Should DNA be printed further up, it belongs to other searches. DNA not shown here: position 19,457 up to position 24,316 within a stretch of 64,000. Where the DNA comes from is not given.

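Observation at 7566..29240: Eight-gene AT-rich operon: candidate undescribed composite modification/restriction defence system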

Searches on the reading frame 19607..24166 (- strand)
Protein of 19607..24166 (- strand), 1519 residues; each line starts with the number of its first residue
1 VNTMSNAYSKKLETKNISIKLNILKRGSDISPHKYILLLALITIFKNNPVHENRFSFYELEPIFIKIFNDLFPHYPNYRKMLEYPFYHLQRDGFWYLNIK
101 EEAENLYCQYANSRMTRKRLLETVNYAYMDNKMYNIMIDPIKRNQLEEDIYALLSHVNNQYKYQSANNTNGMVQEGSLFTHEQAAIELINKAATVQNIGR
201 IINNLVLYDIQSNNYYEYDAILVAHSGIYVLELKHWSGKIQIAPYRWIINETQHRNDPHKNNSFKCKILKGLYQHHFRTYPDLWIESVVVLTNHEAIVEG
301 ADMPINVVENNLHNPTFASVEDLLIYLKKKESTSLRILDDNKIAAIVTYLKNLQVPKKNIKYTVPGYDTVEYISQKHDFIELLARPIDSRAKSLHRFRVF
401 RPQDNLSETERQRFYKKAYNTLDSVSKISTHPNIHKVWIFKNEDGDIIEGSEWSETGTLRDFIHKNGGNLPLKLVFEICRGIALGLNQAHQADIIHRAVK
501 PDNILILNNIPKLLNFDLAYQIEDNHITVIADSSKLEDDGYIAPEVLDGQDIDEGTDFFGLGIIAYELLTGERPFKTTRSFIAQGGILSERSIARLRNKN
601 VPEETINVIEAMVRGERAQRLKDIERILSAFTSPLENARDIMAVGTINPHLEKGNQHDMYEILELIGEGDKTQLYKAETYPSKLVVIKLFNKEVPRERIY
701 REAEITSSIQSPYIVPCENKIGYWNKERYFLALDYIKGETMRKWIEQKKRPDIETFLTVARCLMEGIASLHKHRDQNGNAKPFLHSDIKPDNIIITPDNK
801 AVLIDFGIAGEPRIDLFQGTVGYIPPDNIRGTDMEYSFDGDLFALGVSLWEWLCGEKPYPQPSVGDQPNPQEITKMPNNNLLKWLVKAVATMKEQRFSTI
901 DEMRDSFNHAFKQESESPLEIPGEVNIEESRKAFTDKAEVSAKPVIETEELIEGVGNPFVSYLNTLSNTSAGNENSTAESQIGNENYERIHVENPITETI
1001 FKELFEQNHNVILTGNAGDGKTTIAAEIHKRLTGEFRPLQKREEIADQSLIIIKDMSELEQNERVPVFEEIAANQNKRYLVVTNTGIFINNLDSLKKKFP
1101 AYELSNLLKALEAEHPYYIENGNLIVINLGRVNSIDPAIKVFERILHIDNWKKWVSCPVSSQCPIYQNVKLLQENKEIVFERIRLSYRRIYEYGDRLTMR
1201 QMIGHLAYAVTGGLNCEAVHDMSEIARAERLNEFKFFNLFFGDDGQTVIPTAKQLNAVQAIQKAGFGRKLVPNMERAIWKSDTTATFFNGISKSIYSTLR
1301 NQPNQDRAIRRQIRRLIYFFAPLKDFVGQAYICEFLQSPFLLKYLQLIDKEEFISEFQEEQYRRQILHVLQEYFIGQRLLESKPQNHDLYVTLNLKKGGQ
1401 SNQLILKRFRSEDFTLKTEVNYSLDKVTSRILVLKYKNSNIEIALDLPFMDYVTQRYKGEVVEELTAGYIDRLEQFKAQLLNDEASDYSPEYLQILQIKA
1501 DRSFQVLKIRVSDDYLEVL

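Call 3: search_protein_families(library=padloc, proteins=[window:19607-24166:-], max_evalue=0.01)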
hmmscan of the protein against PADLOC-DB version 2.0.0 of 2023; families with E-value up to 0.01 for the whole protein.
window:19607-24166:- (1519 aa): 40 families (the best 25 are shown)
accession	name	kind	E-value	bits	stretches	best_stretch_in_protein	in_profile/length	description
PDLC04138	mad6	-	9.8e-69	230.9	2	653-866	46-263/659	mads_6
PDLC04053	PD-T4-6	-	1.2e-65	220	2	398-638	40-275/311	-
PDLC04047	PD-T4-6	-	4.5e-61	204.7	2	657-938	9-298/327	-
PDLC04057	PD-T4-6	-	1.4e-60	203.6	2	659-942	9-305/443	-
PDLC04042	PD-T4-6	-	4.5e-60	201.8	2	657-918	8-280/292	-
PDLC02512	PglW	-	3.7e-57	192.1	1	176-939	11-797/1403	PglW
PDLC04060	PD-T4-6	-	1.2e-53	180.8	2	422-637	59-272/486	-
PDLC04043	PD-T4-6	-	8.6e-51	171.4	2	430-643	73-286/452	-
PDLC04054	PD-T4-6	-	6.7e-49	165.2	2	411-634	54-273/347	-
PDLC03921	MkoA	-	2.5e-48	162.6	2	176-782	8-615/1607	-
PDLC04039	PD-T4-6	-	2.4e-45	153.4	2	650-864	6-220/458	-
PDLC04048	PD-T4-6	-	2.7e-45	153.3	2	658-914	10-276/354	-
PDLC03920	MkoA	-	4.5e-43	145.8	2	382-635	22-278/1112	-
PDLC04061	PD-T4-6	-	5.6e-43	146.2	2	657-938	15-315/510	-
PDLC02795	SspF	-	3.4e-37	126.4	1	957-1279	1-325/560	SspF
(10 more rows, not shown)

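Call 4: search_protein_families(library=pfam, proteins=[window:19607-24166:-], max_evalue=0.01)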
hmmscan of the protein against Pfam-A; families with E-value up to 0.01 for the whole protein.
window:19607-24166:- (1519 aa): 7 families
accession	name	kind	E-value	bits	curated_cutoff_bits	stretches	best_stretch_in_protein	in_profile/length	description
PF00069.31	Pkinase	-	9e-59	199.4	31.7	2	660-864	1-202/263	Protein kinase domain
PF07714.23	PK_Tyr_Ser-Thr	-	1.3e-32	113.5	23.1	2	415-621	45-249/258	Protein tyrosine and serine/threonine kinase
PF08378.17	NERD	-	1.6e-12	48.4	22.1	1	182-292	6-111/111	Nuclease-related domain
PF20720.3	nSTAND3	-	6e-07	29.7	27.2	1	993-1048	3-57/155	Novel STAND NTPase 3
PF01636.29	APH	-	0.00062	20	23.2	1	758-810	146-198/239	Phosphotransferase enzyme family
PF04851.21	ResIII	-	0.0007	20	22.5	1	997-1099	12-114/164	Type III restriction enzyme, res subunit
PF03109.22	ABC1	-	0.0039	16.8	22.9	0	781-811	186-216/244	ABC1 atypical kinase-like domain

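Call 5: search_protein_families(library=ncbifam, proteins=[window:19607-24166:-], max_evalue=0.001)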
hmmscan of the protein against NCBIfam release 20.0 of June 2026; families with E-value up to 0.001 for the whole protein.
window:19607-24166:- (1519 aa): 15 families
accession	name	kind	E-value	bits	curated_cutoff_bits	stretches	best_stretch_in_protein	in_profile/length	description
NF047741.1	antiphage_MADS6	equivalog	1e-102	344.7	460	2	201-773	32-610/612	methylation-associated defense system protein kinase MAD6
NF033483.0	PknB_PASTA_kin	equivalog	2e-55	188.9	450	2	658-938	7-295/563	Stk1 family PASTA domain-containing Ser/Thr kinase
NF033442.0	BREX_PglW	equivalog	2.9e-53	181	990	1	176-929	8-785/1391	BREX system serine/threonine kinase PglW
NF052427.1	StpK7MSMEG_1200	equivalog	5.2e-39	134.2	900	2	398-577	38-211/601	serine/threonine protein kinase StpK7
NF038150.1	lanthi_synth_IV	equivalog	2.8e-26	92.1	650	2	696-874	236-408/851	class IV lanthionine synthetase LanL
NF009651.0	PRK13184.1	equivalog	1.5e-20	72.8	839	2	476-634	116-290/932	serine/threonine-protein kinase PknD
TIGR03903.1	TOMM_kin_cyc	equivalog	1.3e-14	53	705.75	2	428-573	34-187/1267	TOMM system kinase/cyclase fusion protein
NF038151.1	lanthi_synth_III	equivalog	2.9e-14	52.5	575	1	697-853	268-423/833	class III lanthionine synthetase LanKC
NF053615.1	SerThrKinAfsKStmc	equivalog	1.4e-11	43.8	1300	1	463-580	102-218/809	protein serine/threonine kinase AfsK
TIGR03724.2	arch_bud32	equivalog_domain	6.2e-11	42.2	125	1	689-809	30-131/193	KEOPS complex kinase/ATPase Bud32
NF045808.1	PT-DNA_restrict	exception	1.5e-09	37.4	180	1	20-135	9-117/284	phosphorothioated DNA-binding restriction endonuclease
NF058632.1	SerThrKinPrkT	equivalog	1.3e-06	27.7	280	1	657-807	20-163/322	serine/threonine protein kinase PrkT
NF011464.0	PRK14879.1-7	equivalog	6.1e-06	26.1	246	0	687-809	41-149/221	Kae1-associated kinase Bud32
NF007174.0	PRK09605.1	equivalog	4e-05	22.3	447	0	690-809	374-473/535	bifunctional N(6)-L-threonylcarbamoyladenine synthase/serine/threonine protein kinase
NF011462.0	PRK14879.1-3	equivalog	0.00078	19.2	174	0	477-521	86-130/192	Kae1-associated kinase Bud32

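Call 31: search_solved_structures(query=window:19607-24166:-, max_evalue=0.01)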
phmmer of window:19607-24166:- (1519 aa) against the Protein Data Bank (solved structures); distinct sequences matched with E-value up to 0.01: 1936 (the best 60 are shown).
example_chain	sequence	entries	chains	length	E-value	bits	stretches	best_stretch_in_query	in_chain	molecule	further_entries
9ymt_A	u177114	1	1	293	5.2e-22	80.4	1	406-637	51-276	Serine/Threonine Kinase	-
4eqm_A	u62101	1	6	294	1.8e-19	72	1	405-637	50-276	Protein kinase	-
3f69_A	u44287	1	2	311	7.7e-18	66.6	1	452-576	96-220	Serine/threonine-protein kinase pknB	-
6i2p_A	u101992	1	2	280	8.6e-18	66.4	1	452-576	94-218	Serine/threonine-protein kinase PknB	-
3ori_A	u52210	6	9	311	1e-17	66.2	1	452-576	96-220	Serine/threonine protein kinase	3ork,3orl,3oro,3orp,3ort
5u94_A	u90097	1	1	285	1e-17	66.2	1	452-576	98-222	Serine/threonine-protein kinase PknB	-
6b2p_A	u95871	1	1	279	1e-17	66.1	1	452-576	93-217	Serine/threonine-protein kinase PknB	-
3f61_A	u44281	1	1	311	1.1e-17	66.1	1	452-576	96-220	Serine/threonine-protein kinase pknB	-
1o6y_A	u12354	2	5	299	1.1e-17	66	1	452-576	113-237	SERINE/THREONINE-PROTEIN KINASE PKNB | Probable serine/threonine-protein kinase pknB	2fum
1mru_A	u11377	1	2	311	1.2e-17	65.9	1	452-576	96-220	Probable serine/threonine-protein kinase pknB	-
3orm_A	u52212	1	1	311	1.2e-17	65.9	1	452-576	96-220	Serine/threonine protein kinase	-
1s9i_A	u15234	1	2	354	1.1e-16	62.8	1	658-864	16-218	Dual specificity mitogen-activated protein kinase kinase 2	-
3orn_A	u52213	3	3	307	3.1e-16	61.3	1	658-870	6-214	Dual specificity mitogen-activated protein kinase kinase 1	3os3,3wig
5yt3_A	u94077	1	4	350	1.5e-15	59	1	657-864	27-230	Mitogen-activated protein kinase kinase 1, isoform CRA_d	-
7pqv_A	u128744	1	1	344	1.9e-15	58.7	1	657-864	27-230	Dual specificity mitogen-activated protein kinase kinase 1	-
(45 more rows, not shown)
